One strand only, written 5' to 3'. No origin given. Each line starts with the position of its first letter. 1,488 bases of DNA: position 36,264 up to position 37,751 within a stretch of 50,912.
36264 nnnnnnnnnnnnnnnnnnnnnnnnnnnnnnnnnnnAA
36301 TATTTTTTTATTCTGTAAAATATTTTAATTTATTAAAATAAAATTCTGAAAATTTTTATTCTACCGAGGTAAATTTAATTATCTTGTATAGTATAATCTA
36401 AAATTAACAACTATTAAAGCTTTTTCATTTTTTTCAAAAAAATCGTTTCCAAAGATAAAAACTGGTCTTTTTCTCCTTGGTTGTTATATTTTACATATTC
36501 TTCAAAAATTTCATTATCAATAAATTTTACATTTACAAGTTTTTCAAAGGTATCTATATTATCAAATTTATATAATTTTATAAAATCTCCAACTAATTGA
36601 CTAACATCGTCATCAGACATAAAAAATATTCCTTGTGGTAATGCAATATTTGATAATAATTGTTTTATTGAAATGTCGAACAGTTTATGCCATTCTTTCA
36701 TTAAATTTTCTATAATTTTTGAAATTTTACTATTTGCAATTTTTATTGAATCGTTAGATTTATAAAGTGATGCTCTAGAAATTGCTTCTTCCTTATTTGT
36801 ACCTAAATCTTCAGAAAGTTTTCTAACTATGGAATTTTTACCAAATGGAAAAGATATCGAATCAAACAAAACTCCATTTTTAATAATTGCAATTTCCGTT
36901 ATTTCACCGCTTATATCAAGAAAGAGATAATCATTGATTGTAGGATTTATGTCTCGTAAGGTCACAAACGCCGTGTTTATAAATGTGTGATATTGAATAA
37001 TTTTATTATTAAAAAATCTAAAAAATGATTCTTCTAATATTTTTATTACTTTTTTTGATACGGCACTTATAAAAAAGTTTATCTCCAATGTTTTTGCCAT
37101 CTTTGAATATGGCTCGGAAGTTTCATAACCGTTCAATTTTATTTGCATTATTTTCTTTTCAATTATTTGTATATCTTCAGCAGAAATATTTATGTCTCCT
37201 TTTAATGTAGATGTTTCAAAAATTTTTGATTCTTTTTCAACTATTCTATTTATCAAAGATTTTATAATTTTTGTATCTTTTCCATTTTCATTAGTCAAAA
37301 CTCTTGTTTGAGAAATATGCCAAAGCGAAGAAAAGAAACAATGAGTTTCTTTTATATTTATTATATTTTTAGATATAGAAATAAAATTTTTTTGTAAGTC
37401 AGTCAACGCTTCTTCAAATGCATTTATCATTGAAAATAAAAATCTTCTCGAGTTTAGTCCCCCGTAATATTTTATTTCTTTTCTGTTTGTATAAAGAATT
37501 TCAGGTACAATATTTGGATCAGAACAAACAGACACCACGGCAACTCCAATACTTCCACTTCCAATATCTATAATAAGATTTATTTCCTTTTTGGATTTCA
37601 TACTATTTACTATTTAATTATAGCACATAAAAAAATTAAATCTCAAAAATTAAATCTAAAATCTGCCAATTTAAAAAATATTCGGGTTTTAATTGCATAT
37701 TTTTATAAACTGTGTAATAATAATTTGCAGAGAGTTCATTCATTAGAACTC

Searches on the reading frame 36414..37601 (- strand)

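Call 10: search_protein_families(library=ncbifam, proteins=[window:36414-37601:-])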
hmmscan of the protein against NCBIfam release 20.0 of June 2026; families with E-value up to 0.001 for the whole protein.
window:36414-37601:- (395 aa): 0 families

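Call 12: search_protein_families(library=pfam, proteins=[window:36414-37601:-], max_evalue=0.01)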
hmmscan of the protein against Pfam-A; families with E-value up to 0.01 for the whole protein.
window:36414-37601:- (395 aa): 1 family
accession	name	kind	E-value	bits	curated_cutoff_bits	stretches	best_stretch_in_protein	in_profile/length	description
PF14450.12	FtsA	-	0.00094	20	31.8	0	228-277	3-52/127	Cell division protein FtsA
